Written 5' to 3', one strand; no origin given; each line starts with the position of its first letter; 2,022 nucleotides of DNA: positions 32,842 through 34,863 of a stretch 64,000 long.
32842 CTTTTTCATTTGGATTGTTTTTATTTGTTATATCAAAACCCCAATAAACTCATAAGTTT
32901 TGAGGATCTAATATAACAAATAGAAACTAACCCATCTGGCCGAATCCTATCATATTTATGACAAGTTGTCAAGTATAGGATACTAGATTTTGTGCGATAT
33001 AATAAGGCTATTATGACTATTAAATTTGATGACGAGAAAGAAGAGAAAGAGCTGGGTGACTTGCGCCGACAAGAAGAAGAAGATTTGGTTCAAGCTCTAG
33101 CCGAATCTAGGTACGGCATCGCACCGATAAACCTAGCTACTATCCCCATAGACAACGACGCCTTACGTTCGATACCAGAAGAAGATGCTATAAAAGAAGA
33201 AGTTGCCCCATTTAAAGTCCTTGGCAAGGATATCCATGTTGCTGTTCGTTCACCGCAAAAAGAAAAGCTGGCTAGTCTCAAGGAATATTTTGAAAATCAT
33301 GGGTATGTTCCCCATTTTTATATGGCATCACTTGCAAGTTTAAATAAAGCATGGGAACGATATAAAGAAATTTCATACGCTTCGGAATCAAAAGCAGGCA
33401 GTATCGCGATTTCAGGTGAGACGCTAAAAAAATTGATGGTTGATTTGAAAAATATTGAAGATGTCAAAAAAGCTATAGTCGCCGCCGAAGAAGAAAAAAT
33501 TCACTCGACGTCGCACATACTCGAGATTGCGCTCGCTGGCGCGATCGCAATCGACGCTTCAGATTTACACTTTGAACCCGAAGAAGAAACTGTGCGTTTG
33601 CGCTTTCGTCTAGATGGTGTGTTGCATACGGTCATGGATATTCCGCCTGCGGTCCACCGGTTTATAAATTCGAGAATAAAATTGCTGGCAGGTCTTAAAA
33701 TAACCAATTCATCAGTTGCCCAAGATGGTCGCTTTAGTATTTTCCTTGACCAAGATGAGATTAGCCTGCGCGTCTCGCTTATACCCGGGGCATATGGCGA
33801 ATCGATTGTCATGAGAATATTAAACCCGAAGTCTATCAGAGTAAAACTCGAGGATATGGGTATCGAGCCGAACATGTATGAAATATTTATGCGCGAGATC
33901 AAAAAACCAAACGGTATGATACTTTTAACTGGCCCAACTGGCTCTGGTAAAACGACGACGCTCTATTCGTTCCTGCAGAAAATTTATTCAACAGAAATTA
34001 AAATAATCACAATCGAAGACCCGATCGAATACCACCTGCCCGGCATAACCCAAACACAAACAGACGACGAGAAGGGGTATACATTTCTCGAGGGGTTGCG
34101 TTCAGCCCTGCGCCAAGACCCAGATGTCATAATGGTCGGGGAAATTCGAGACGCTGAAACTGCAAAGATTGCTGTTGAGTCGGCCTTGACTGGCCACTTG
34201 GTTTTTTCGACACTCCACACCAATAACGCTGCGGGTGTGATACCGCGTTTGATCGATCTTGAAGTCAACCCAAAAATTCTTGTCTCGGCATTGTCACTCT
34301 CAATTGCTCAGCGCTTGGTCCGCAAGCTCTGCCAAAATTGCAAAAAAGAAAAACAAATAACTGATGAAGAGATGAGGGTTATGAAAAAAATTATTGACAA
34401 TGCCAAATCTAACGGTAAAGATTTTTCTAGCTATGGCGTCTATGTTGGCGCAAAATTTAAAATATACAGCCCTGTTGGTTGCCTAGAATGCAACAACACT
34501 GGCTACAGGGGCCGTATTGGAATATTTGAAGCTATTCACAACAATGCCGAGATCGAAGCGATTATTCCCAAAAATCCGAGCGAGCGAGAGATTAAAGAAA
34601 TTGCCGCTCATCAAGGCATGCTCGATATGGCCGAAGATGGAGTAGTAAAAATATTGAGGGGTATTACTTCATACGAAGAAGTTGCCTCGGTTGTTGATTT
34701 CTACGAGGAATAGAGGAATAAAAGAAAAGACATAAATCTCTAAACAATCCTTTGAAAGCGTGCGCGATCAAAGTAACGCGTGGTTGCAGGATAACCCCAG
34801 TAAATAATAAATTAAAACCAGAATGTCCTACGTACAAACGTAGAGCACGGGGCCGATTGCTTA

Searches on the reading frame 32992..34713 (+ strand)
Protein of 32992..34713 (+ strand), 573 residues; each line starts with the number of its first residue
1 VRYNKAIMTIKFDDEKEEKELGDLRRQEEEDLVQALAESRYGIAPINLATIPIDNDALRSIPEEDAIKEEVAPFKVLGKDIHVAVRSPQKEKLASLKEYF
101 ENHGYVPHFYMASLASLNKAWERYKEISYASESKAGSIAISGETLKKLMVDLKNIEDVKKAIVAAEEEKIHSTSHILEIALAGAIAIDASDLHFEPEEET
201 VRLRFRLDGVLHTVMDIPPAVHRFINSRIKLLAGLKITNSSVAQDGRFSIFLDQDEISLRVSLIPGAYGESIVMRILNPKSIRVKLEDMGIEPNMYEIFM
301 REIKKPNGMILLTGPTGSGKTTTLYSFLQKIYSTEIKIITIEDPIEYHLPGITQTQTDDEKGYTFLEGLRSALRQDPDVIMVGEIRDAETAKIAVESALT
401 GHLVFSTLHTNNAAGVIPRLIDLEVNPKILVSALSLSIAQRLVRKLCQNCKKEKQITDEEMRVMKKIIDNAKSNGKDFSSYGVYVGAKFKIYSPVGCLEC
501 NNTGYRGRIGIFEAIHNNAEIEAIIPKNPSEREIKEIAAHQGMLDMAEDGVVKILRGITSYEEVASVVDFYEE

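Call 12: search_protein_families(library=pfam, proteins=[window:32992-34713:+])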
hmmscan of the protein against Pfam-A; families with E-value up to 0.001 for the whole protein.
window:32992-34713:+ (573 aa): 7 families
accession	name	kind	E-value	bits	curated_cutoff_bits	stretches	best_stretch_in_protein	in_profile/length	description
PF00437.27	T2SSE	-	2.4e-116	388.8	24.9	1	174-564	9-368/370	Type II/IV secretion system protein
PF05157.20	MshEN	-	1.7e-05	25.1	23.1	1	41-124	1-83/90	MshEN domain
PF13173.12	AAA_14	-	0.00015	22.2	27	1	308-396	3-82/129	AAA domain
PF20720.3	nSTAND3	-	0.00017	21.7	27.2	1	303-345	13-55/155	Novel STAND NTPase 3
PF25199.1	nSTAND_NTPase5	-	0.00028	21.1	34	0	303-350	37-85/145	Novel STAND NTPase 5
PF13401.12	AAA_22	-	0.0005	20.8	27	0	306-333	4-31/130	AAA domain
PF12775.13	AAA_7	-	0.00082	19.4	25.8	0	295-341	21-67/181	P-loop containing dynein motor region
